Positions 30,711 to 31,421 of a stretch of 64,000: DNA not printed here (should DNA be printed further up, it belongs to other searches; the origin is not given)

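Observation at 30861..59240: Recurrent ~125-aa domain of unrecognised family inserted six times into the SprB-repeat stalks of both giant proteins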

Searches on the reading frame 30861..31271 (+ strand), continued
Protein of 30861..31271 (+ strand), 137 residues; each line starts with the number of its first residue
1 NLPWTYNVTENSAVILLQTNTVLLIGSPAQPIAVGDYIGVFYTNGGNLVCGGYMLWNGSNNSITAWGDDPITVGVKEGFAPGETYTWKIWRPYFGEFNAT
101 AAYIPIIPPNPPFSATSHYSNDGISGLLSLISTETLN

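Call 57: list_cluster_members(proteins=[P0004, P0012, P0013, P0019, P0021, P0048, P0106, P0116, P0122, P0138])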
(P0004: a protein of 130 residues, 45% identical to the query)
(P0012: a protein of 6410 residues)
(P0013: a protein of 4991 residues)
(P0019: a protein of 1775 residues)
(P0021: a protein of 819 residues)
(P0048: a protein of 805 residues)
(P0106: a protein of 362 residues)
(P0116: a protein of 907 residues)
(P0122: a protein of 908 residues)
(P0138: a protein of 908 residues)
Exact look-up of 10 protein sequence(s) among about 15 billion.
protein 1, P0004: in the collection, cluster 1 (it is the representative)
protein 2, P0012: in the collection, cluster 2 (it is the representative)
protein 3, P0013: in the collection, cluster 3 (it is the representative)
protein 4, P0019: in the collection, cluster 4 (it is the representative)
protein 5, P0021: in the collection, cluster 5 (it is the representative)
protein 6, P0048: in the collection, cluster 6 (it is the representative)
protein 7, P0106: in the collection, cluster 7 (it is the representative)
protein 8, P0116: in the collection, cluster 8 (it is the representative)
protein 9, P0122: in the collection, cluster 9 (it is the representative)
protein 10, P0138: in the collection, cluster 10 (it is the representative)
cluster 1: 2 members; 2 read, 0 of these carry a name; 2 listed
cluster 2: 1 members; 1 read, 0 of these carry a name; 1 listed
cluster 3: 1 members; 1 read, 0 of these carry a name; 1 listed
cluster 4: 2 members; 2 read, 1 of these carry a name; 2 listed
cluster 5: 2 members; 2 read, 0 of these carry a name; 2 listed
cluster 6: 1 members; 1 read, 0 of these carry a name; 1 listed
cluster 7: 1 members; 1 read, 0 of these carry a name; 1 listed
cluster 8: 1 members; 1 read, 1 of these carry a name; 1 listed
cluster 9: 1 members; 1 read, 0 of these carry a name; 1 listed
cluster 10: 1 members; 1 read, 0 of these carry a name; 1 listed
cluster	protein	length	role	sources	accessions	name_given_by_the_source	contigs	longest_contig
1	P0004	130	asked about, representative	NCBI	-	-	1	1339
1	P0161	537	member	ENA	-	-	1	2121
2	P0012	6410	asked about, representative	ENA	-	-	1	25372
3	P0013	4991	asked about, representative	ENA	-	-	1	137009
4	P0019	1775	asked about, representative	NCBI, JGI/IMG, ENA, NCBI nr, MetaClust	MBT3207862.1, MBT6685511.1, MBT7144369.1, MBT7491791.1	MAG: PKD domain-containing protein [Bacteroidetes bacterium] | PKD repeat protein | PKD domain-containing protein [Bacteroidota bacterium]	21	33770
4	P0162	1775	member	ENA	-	-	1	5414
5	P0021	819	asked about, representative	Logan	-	-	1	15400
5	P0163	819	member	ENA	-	-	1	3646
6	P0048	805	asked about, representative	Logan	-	-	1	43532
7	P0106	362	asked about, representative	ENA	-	-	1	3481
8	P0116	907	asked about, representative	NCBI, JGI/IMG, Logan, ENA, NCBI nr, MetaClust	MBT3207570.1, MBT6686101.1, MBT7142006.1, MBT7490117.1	MAG: T9SS type A sorting domain-containing protein [Bacteroidetes bacterium] | hypothetical protein | T9SS type A sorting domain-containing protein [Bacteroidota bacterium]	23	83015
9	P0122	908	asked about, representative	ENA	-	-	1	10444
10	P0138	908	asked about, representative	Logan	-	-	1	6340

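Call 58: find_encoding_contigs(protein=P0116, flank=10000, max_places=2)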
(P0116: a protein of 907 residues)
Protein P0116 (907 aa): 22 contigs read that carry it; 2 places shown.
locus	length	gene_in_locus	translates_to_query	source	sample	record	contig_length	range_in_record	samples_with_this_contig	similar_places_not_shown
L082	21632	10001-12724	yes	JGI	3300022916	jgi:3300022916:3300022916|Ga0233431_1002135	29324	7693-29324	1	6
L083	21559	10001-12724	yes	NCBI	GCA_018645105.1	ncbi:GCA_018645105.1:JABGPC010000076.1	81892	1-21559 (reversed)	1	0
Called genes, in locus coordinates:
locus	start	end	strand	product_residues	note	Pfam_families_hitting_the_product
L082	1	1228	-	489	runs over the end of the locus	PF01053:Cys_Met_Meta_PP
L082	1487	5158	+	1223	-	PF06739:SBBP (faint), PF00801:PKD (weak), PF18911:PKD_4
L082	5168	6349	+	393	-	PF18962:Por_Secre_tail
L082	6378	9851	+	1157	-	PF18911:PKD_4 (weak), PF00801:PKD (weak), PF18911:PKD_4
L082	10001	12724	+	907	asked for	PF18911:PKD_4, PF18962:Por_Secre_tail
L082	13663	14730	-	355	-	PF13385:Laminin_G_3, PF18962:Por_Secre_tail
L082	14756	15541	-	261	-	PF18962:Por_Secre_tail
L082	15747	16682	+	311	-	PF12838:Fer4_7 (faint), PF00037:Fer4 (faint), PF12837:Fer4_6 (weak), PF13187:Fer4_9 (weak), PF13237:Fer4_10 (weak), PF27217:AF_0155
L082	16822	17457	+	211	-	-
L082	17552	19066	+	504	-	-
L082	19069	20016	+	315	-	PF03781:FGE-sulfatase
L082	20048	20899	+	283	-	PF01040:UbiA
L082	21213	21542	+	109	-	PF00440:TetR_N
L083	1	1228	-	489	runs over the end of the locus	PF01053:Cys_Met_Meta_PP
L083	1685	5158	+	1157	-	PF06739:SBBP (faint), PF00801:PKD (weak), PF18911:PKD_4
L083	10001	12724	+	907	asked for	PF18911:PKD_4, PF18962:Por_Secre_tail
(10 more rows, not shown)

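Call 73: search_protein_families(library=ncbifam, alignment_id=A4, max_evalue=0.001)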
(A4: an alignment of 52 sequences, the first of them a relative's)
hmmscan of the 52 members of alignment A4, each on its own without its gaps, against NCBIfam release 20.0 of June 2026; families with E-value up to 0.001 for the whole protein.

A. member 1, P0021 (819 aa): 0 families

B. families by the number of members that match (of 52 scanned): 27 families (the first 25 are shown)
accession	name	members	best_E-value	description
TIGR04183.1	Por_Secre_tail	34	6.6e-15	T9SS type A sorting domain-containing protein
NF038113.1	T9SSA_dep_M36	17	6.2e-10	T9SS-dependent M36 family metallopeptidase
NF052323.1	T9SSA_dep_M6i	14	4.8e-11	T9SS-dependent M6-like inactivated metalloprotease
NF052521.1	TafC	4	2e-16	TafC family fimbrial protein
NF033707.1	T9SS_sortase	4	3.1e-06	type IX secretion system sortase PorU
NF045728.1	glycosyl_F510_1955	3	3.1e-21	F510_1955 family glycosylhydrolase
TIGR00864.1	PCC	2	2.6e-11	polycystin cation channel protein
NF012200.0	choice_anch_D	2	3.9e-09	choice-of-anchor D domain-containing protein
NF050177.1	TapA_OM_Porphy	2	6e-05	TapA/TapC family T9SS-dependent outer membrane protein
TIGR04456.1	LruC_dom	1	1.6e-60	LruC domain-containing protein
TIGR02145.1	Fib_succ_major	1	8.5e-41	FISUMP domain-containing protein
TIGR03525.2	GldK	1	1.3e-30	T9SS ring complex lipoprotein PorK/GldK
TIGR03440.2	egtB_TIGR03440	1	6.1e-23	ergothioneine biosynthesis protein EgtB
NF041186.1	SenA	1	3.7e-22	selenoneine synthase SenA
NF047971.1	ThermolysLepto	1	4.5e-21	M4 family metalopeptidase thermolysin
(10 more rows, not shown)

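Call 74: find_encoding_contigs(protein=P0079, flank=10000, max_places=2)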
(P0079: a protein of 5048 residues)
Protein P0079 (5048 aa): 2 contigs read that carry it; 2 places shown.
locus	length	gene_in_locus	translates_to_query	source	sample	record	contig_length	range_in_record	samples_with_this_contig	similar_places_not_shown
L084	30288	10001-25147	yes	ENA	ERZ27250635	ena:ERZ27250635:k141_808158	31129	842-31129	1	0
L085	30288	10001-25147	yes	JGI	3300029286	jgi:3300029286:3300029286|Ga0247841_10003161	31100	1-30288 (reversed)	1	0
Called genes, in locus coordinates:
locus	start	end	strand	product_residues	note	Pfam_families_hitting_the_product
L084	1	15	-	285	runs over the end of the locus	?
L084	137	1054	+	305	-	-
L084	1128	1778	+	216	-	PF14681:UPRTase, PF00156:Pribosyltran (weak)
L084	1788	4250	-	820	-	PF13620:CarboxypepD_reg, PF13715:CarbopepD_reg_2, PF18939:DUF5686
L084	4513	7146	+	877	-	PF00133:tRNA-synt_1, PF09334:tRNA-synt_1g (weak), PF13603:tRNA-synt_1_2 (weak), PF08264:Anticodon_1, PF10458:Val_tRNA-synt_C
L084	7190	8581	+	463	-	PF05195:AMP_N, PF00557:Peptidase_M24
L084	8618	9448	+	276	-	PF00561:Abhydrolase_1, PF03096:Ndr, PF12146:Hydrolase_4, PF12697:Abhydrolase_6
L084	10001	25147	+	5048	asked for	PF13573:SprB, PF18962:Por_Secre_tail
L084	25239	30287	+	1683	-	?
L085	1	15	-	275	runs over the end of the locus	?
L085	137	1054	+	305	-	-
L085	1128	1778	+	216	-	PF14681:UPRTase, PF00156:Pribosyltran (weak)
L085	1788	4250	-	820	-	PF13620:CarboxypepD_reg, PF13715:CarbopepD_reg_2, PF18939:DUF5686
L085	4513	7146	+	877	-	PF00133:tRNA-synt_1, PF09334:tRNA-synt_1g (weak), PF13603:tRNA-synt_1_2 (weak), PF08264:Anticodon_1, PF10458:Val_tRNA-synt_C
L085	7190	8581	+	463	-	PF05195:AMP_N, PF00557:Peptidase_M24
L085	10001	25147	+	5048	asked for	PF13573:SprB, PF18962:Por_Secre_tail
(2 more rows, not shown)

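Call 82: find_encoding_contigs(protein=P0153, flank=6000, max_places=2)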
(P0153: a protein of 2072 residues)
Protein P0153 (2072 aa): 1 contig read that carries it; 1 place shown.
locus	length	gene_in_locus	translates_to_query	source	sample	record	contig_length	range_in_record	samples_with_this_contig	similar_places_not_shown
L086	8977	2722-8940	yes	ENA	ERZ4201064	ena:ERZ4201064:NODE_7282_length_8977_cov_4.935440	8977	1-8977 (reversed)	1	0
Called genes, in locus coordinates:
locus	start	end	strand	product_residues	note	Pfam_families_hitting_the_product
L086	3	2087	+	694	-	?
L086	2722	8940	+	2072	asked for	PF22544:HYDIN_VesB_CFA65-like_Ig, PF15780:ASH, PF22073:Cep192_D4, PF22544:HYDIN_VesB_CFA65-like_Ig, PF22544:HYDIN_VesB_CFA65-like_Ig, PF15780:ASH, PF22073:Cep192_D4, PF22544:HYDIN_VesB_CFA65-like_Ig, +52 more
